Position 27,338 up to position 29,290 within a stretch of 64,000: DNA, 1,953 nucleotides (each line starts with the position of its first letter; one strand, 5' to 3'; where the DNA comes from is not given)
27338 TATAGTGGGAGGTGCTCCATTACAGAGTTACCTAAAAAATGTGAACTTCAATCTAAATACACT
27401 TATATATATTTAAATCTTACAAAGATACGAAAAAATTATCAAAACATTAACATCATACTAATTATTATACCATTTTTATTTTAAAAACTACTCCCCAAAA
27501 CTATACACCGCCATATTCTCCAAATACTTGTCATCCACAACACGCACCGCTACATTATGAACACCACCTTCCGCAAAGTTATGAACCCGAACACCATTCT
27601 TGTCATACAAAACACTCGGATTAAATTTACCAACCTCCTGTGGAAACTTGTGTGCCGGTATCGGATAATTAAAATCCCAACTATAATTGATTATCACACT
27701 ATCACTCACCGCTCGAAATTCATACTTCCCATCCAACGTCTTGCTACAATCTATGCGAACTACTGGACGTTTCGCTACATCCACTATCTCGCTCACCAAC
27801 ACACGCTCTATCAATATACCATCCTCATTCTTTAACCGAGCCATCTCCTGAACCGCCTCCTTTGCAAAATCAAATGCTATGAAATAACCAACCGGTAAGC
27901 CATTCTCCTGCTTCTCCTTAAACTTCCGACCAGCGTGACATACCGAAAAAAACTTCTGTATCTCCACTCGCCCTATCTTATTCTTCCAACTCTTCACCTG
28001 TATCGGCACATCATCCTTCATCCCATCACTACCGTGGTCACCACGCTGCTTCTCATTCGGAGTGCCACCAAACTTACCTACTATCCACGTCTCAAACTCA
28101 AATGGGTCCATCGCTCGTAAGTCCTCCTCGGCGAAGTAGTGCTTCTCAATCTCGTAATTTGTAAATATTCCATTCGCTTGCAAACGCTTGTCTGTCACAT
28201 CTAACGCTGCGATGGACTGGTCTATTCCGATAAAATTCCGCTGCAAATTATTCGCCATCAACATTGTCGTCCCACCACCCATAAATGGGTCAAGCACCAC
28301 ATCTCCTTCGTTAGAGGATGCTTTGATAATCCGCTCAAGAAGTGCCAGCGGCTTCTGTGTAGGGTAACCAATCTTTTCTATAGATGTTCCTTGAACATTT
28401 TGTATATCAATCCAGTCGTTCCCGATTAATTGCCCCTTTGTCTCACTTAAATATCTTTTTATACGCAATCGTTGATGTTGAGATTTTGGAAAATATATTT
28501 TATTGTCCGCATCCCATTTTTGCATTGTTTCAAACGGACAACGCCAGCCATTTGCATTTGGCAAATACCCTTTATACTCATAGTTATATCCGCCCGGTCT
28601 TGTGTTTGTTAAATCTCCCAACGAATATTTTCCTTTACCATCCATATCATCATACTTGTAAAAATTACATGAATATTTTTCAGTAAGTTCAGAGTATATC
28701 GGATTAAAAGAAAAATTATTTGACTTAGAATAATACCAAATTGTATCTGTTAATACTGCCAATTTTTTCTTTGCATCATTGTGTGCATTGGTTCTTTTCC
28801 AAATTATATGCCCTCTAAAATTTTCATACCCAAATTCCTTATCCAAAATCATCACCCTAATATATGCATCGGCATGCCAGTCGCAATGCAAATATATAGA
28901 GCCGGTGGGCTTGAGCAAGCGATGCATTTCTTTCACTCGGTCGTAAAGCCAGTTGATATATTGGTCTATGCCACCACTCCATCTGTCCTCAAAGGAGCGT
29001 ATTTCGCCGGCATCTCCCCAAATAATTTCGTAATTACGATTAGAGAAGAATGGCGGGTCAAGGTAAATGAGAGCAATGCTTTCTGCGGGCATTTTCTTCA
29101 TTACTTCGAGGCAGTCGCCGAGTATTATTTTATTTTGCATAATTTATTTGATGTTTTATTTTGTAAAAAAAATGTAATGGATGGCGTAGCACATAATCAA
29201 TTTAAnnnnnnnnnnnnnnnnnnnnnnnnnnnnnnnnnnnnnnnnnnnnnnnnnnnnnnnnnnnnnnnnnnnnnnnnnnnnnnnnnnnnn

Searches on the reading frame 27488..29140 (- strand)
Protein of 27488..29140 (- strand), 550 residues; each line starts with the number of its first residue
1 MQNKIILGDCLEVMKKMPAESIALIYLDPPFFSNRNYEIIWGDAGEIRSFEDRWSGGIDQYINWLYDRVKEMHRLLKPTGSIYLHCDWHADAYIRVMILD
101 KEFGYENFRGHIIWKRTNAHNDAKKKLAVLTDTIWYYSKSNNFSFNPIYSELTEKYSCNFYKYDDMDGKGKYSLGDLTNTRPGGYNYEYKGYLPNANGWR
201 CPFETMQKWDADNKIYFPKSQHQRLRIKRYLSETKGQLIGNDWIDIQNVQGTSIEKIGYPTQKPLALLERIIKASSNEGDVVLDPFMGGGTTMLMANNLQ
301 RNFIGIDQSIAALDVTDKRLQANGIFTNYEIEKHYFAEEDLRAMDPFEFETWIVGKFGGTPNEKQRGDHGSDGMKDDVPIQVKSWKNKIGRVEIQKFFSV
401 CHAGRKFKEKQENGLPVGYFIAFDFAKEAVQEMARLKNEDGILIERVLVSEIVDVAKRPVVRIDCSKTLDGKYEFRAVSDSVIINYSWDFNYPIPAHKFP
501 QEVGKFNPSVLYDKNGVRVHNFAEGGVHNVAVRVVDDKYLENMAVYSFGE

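Call 3: search_protein_families(library=pfam, proteins=[window:27488-29140:-], max_evalue=0.01)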
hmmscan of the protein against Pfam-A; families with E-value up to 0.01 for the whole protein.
window:27488-29140:- (550 aa): 4 families
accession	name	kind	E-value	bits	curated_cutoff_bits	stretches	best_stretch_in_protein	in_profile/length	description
PF01555.25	N6_N4_Mtase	-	2.8e-47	162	26.7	1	22-314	1-217/221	DNA methylase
PF04471.18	Mrr_cat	-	7.7e-05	23.2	21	1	341-414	1-81/115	Restriction endonuclease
PF13847.12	Methyltransf_31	-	0.0018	18.4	27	0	277-340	2-67/145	Methyltransferase domain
PF13649.12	Methyltransf_25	-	0.0048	18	27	0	282-335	1-54/97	Methyltransferase domain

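Call 6: search_protein_families(library=ncbifam, proteins=[window:27488-29140:-], max_evalue=0.01)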
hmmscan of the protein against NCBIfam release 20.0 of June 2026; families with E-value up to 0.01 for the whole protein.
window:27488-29140:- (550 aa): 6 families
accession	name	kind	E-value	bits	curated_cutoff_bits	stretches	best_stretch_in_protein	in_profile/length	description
NF008572.0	PRK11524.1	equivalog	7.7e-36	123.7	292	2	240-334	177-270/294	adenine-specific DNA-methyltransferase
NF050803.1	DnaMtaseCcrMCaul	equivalog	3.4e-33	115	830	2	258-331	185-258/350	adenine-specific DNA-methyltransferase CcrM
NF010253.0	PRK13699.1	subfamily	1.2e-15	57.8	244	2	259-310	144-195/226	DNA methyltransferase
NF043040.1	corrin_prot_MT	hypoth_equivalog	0.0019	17.6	180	1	267-338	30-101/216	corrinoid protein-associated methyltransferase CpaM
TIGR00571.1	dam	subfamily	0.0093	15.7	114.85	0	4-44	157-197/267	Dam family site-specific DNA-(adenine-N6)-methyltransferase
NF053511.1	tRNA_U34_MnmM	equivalog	0.0099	15.4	135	0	264-331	3-73/183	tRNA 5-(aminomethyl)-2-thiouridylate-methyltransferase MnmM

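Call 10: find_encoding_contigs(protein=window:27488-29140:-, flank=10000, max_places=10)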
Protein window:27488-29140:- (550 aa): 1 contig read that carries it; 1 place shown.
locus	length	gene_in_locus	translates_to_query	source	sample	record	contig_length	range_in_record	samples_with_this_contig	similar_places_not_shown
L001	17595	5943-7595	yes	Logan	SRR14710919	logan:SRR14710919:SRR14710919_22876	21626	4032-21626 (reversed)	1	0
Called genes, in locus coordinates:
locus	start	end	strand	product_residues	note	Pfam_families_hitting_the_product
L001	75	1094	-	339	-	PF01118:Semialdhyde_dh, PF02774:Semialdhyde_dhC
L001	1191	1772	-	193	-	PF05708:Peptidase_C92 (faint), PF00877:NLPC_P60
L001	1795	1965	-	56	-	-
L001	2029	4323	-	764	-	PF22673:MCP-like_PDC_1, PF02743:dCache_1, PF07228:SpoIIE, PF13581:HATPase_c_2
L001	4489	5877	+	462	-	PF01225:Mur_ligase, PF08245:Mur_ligase_M, PF02875:Mur_ligase_C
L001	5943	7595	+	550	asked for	PF01555:N6_N4_Mtase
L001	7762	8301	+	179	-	PF00886:Ribosomal_S16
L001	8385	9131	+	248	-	PF00106:adh_short, PF08659:KR, PF13561:adh_short_C2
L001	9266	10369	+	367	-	-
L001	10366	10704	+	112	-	-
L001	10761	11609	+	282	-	PF01555:N6_N4_Mtase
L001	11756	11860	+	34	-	-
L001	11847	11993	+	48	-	-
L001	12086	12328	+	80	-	PF23297:ACP_SdgA_C (weak), PF00550:PP-binding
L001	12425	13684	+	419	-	PF00109:ketoacyl-synt, PF02801:Ketoacyl-synt_C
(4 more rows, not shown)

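Call 13: search_solved_structures(query=window:27488-29140:-, max_evalue=0.01)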
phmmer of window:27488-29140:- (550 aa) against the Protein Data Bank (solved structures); distinct sequences matched with E-value up to 0.01: 15.
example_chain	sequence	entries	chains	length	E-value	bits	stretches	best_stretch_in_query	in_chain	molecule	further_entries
6pbd_A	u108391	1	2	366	6.6e-24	87.6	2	249-316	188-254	Modification methylase CcrMI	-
1g60_A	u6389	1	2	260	1.7e-19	73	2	228-310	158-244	Adenine-specific Methyltransferase MboIIA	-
5hek_A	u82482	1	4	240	1.3e-16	63.6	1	252-321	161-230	Adenine specific DNA methyltransferase (DpnA)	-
5hfj_A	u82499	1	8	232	1.6e-16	63.2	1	252-320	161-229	Adenine specific DNA methyltransferase (DpnA)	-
1eg2_A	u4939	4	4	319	1.6e-15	59.9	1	232-312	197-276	MODIFICATION METHYLASE RSRI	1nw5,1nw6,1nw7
1nw8_A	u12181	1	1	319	2e-15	59.6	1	232-312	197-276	MODIFICATION METHYLASE RSRI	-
9c3u_A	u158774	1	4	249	2.6e-15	59.2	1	246-311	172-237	Methyltransferase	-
8urk_A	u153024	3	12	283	3.7e-15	58.7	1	246-316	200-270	Methyltransferase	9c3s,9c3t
6k0w_B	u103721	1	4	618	1.6e-14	56.6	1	53-300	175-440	Adenine specific DNA methyltransferase (Mod)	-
4zcf_A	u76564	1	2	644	4.5e-14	55.1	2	2-141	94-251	Restriction endonuclease EcoP15I, modification subunit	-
8s9m_A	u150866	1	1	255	2.5e-13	52.7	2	259-332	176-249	DNA cytosine-N4 methyltransferase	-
8s9n_A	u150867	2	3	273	3.4e-13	52.3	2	259-332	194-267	DNA cytosine-N4 methyltransferase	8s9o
2zie_A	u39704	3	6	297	8e-12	47.7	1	251-307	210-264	Putative modification methylase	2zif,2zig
7dsu_A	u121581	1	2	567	6.5e-07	31.5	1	20-138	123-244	Mbo45V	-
1boo_A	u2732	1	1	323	2.6e-06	29.5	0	5-83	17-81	PROTEIN (N-4 CYTOSINE-SPECIFIC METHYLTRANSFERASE PVU II)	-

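Call 18: find_homologous_proteins(query=window:27488-29140:-, max_evalue=1e-10)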
Query window:27488-29140:- (550 aa): 8000 proteins with E <= 1e-10 among 8000 candidates; the best 120 are listed.
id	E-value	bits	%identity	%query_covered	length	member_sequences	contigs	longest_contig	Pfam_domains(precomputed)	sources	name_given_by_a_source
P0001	0.0e+0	1299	100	100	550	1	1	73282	PF01555.25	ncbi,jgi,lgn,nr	ncbi:MAG: restriction endonuclease [Ignavibacteria bacterium]|jgi:DNA modification methylase|nr:rest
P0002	8.8e-210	716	61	100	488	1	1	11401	PF01555.25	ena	-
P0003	9.9e-208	709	59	99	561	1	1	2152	PF01555.25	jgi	jgi:DNA modification methylase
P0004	5.1e-201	687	60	98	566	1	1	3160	PF01555.25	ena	-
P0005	1.4e-199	683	59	99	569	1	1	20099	PF01555.25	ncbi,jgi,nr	ncbi:MAG: site-specific DNA-methyltransferase [Planctomycetaceae bacterium]|jgi:DNA modification met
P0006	2.0e-199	682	57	99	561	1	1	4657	PF01555.25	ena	-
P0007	2.9e-199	681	58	99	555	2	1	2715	PF01555.25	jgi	-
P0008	8.9e-199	680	58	99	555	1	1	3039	PF01555.25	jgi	jgi:DNA modification methylase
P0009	2.0e-196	672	59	99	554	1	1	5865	PF01555.25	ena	-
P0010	2.1e-195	669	58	97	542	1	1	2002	PF04471.19,PF01555.25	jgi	-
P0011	2.1e-195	669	56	99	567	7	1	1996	PF01555.25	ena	-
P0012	2.4e-195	669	57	98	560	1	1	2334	PF01555.25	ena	-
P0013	7.1e-195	667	56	99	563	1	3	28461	PF01555.25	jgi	jgi:DNA modification methylase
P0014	8.3e-195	667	57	99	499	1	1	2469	PF04471.19,PF01555.25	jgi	-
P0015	2.1e-194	665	56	99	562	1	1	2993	PF01555.25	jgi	jgi:DNA modification methylase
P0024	3.5e-187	642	55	99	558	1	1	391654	PF01555.25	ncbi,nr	ncbi:MAG: site-specific DNA-methyltransferase [Ignavibacteria bacterium]|nr:site-specific DNA-methyl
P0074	2.9e-178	612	54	99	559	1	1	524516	PF01555.25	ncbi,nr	ncbi:MAG: DNA methyltransferase [Chloroherpetonaceae bacterium]|nr:DNA methyltransferase [Chloroherp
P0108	2.5e-175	602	53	99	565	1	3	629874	PF01555.25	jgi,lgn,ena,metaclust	metaclust:\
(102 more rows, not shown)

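Call 19: search_protein_families(library=padloc, proteins=[window:27488-29140:-], max_evalue=0.01)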
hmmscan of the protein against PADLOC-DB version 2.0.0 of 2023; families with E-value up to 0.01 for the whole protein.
window:27488-29140:- (550 aa): 69 families (the best 25 are shown)
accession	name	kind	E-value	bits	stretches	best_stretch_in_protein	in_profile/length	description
PDLC03339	MTase_II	-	5.3e-64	214.4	2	2-203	3-199/399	Type II methyltransferase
PDLC03354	MTase_II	-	1.5e-56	190.2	1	4-324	62-386/425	Type II methyltransferase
PDLC03371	MTase_II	-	4.1e-49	165.4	1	2-322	10-254/260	Type II methyltransferase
PDLC03299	MTase_II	-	1.1e-41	141.3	2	239-333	177-270/296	Type II methyltransferase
PDLC03300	MTase_II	-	5e-41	138.7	2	247-328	203-284/302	Type II methyltransferase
PDLC03638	MTase_III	-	9e-41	138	1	12-308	393-665/816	Type III methyltransferase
PDLC03644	MTase_III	-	5.1e-38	129.1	1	2-321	38-394/542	Type III methyltransferase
PDLC03216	MTase_II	-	6.9e-37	125.3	2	259-331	194-266/364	Type II methyltransferase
PDLC03265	MTase_II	-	2.6e-35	120.4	2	4-120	26-128/333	Type II methyltransferase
PDLC03738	oMTase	-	7.4e-34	115.1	2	256-330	202-275/376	orphan methyltransferase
PDLC03633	MTase_III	-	6.5e-33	112.3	2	20-146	98-235/616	Type III methyltransferase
PDLC03635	MTase_III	-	8.7e-31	105.3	2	214-320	465-572/708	Type III methyltransferase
PDLC03387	MTase_II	-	7.1e-30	102.1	2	101-325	136-279/289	Type II methyltransferase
PDLC03641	MTase_III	-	1.5e-26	91.2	1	2-304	104-442/657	Type III methyltransferase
PDLC03634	MTase_III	-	1.7e-26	91.3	1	61-293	173-423/621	Type III methyltransferase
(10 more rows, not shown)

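Call 22: find_encoding_contigs(protein=P0024, flank=6000, max_places=3)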
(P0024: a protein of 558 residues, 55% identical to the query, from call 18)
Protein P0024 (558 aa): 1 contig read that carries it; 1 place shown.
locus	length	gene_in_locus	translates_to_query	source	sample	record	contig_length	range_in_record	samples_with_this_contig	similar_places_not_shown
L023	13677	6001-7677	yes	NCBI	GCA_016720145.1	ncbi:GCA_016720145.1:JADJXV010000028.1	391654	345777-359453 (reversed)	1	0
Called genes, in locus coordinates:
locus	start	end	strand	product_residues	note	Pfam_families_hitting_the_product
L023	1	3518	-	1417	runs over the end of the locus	PF22544:HYDIN_VesB_CFA65-like_Ig (faint), PF17517:IgGFc_binding, PF15780:ASH (weak), PF22073:Cep192_D4 (faint), PF18962:Por_Secre_tail (weak)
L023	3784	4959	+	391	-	PF00448:SRP54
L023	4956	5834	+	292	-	PF03631:Virul_fac_BrkB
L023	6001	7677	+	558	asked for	PF01555:N6_N4_Mtase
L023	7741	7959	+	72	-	PF07693:KAP_NTPase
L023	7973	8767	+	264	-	PF07693:KAP_NTPase (faint)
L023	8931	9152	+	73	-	-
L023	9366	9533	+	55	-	-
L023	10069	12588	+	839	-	PF17764:PriA_3primeBD, PF04851:ResIII, PF00270:DEAD, PF18319:Zn_ribbon_PriA, PF00271:Helicase_C, PF18074:PriA_C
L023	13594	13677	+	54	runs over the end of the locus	-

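Call 23: find_encoding_contigs(protein=P0074, flank=6000, max_places=3)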
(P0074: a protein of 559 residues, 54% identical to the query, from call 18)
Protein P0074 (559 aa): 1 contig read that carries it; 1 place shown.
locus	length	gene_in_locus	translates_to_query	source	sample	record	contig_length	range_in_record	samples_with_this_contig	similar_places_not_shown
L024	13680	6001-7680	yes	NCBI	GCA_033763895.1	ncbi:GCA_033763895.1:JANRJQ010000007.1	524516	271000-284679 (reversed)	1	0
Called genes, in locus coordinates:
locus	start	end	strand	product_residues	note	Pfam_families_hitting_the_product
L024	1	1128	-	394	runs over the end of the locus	PF13439:Glyco_transf_4, PF13579:Glyco_trans_4_4 (weak), PF20706:GT4-conflict (weak), PF00534:Glycos_transf_1, PF13692:Glyco_trans_1_4, PF13524:Glyco_trans_1_2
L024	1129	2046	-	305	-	PF00072:Response_reg, PF00990:GGDEF, PF24898:GGDEF_GdpP (weak)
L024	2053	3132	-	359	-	PF13439:Glyco_transf_4, PF20706:GT4-conflict, PF00534:Glycos_transf_1, PF13692:Glyco_trans_1_4, PF13524:Glyco_trans_1_2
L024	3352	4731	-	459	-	PF01590:GAF, PF00512:HisKA, PF02518:HATPase_c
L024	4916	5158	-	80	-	-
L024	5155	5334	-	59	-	-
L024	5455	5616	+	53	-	-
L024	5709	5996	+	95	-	-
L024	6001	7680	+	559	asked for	PF01555:N6_N4_Mtase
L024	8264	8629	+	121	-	-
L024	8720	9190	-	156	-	-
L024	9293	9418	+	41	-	-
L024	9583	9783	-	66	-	-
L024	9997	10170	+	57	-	-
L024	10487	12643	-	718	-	PF02359:CDC48_N, PF13173:AAA_14 (faint), PF00004:AAA, PF05496:RuvB_N (weak), PF13191:AAA_16 (weak), PF17862:AAA_lid_3, PF00004:AAA, PF17862:AAA_lid_3, +12 more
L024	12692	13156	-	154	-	PF14534:DUF4440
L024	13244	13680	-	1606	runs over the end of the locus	PF18911:PKD_4 (weak), PF00801:PKD, PF18911:PKD_4, PF00801:PKD, PF18911:PKD_4, PF18911:PKD_4, PF00801:PKD, PF18911:PKD_4, +5 more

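Call 24: find_encoding_contigs(protein=P0108, flank=6000, max_places=3)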
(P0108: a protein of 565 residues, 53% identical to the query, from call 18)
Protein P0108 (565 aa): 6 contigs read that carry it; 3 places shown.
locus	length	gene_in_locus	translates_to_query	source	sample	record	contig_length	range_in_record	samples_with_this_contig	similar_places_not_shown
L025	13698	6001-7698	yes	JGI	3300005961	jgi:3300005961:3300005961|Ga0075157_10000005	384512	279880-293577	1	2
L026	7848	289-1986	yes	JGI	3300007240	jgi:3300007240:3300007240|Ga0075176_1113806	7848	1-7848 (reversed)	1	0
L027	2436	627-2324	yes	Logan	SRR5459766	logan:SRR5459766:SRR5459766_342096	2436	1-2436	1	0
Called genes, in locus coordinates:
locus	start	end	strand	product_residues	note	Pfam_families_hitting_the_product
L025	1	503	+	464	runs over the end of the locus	PF26696:PTL_trimer, PF24981:Beta-prop_ATRN-LZTR1, PF24681:Kelch_KLHDC2_KLHL20_DRC7, PF13415:Beta-prop_FBX42, PF01344:Kelch_1, PF13415:Beta-prop_FBX42 (weak), PF24681:Kelch_KLHDC2_KLHL20_DRC7, PF24981:Beta-prop_ATRN-LZTR1, +4 more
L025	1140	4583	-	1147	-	PF07494:Reg_prop (faint), PF07495:Y_Y_Y, PF07228:SpoIIE (weak)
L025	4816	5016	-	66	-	-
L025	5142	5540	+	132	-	-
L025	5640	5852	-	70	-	-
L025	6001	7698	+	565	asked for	PF01555:N6_N4_Mtase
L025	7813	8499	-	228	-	PF24961:NfeD_membrane, PF01957:NfeD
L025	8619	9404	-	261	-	PF00218:IGPS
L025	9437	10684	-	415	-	PF07690:MFS_1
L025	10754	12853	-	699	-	PF07676:PD40 (weak), PF00691:OmpA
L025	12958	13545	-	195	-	PF00881:Nitroreductase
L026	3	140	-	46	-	?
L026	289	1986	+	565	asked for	PF01555:N6_N4_Mtase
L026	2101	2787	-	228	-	PF24961:NfeD_membrane, PF01957:NfeD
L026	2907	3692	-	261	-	PF00218:IGPS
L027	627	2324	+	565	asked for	PF01555:N6_N4_Mtase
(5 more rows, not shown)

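Call 59: search_dna_similar(query=window:27488-29140:-, collection=phages, mode=protein, max_rows=12)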
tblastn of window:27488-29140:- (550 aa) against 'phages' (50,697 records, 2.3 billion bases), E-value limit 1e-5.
Records with a match: 847; places in all: 902; records where one place covers at least 80% of the query: 4.
Best place of each record, by identity: 60-80% 2; <60% 845.
By first word of the organism name: Staphylococcus 70; Gordonia 58; Mycobacterium 57; Vibrio 51; Campylobacter 49; Synechococcus 46; Lactococcus 43; Brucella 41; Escherichia 31; Flavobacterium 27; and 78 more.
By host as written in the record: - 122; Gordonia terrae 3612 48; Mycobacterium smegmatis mc2 155 36; Lactococcus lactis 33; Staphylococcus aureus 24; Streptomyces lividans JI 1326 15; Flavobacterium sp. LMO6 15; Escherichia coli 15; and 250 more.
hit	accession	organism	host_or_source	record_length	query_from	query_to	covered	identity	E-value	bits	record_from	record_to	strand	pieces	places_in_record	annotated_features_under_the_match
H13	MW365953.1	Streptomyces phage Dwayne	Streptomyces lividans JI 1326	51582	3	442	80%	33.7%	3e-67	242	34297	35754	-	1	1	48: DNA methylase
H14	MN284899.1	Streptomyces phage Whatever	Streptomyces lividans JI 1326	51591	3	442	80%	33.7%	3e-67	242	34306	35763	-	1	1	48: DNA methylase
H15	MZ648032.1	Streptomyces phage Chucky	Streptomyces lividans JI 1326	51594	3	442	80%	33.7%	3e-67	242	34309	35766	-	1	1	48: DNA methylase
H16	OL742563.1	Streptomyces phage Snorlax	Streptomyces lividans JI 1326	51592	3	442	80%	33.7%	3e-67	242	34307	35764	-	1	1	48: DNA methylase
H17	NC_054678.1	Streptomyces phage Yasdnil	Streptomyces griseus ATCC 10137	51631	3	374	68%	39.6%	2e-81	283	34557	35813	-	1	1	48: DNA methyltransferase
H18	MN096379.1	Streptomyces phage Yasdnil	Streptomyces griseus ATCC 10137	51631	3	374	68%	39.6%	2e-81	283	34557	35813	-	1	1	48: DNA methylase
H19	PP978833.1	Streptomyces phage Emaanora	Streptomyces lividans JI 1326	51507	3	374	68%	39.3%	3e-81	283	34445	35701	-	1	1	51: DNA methyltransferase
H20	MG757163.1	Streptomyces phage OzzyJ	Streptomyces lividans JI1326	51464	2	374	68%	38.4%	4e-84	291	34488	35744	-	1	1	DNA methylase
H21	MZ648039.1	Streptomyces phage RedBear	Streptomyces lividans JI 1326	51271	3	374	68%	38.0%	2e-83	289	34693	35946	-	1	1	49: methyltransferase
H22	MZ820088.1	Streptomyces phage Katalie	Streptomyces lividans JI 1326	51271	3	374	68%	38.0%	2e-83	289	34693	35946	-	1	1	48: methyltransferase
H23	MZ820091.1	Streptomyces phage South40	Streptomyces lividans JI 1326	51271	3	374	68%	38.0%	2e-83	289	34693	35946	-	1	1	48: methyltransferase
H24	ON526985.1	Streptomyces phage Ejemplo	Streptomyces griseus ATCC 10137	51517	3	389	70%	36.3%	2e-70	251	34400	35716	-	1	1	47: DNA methyltransferase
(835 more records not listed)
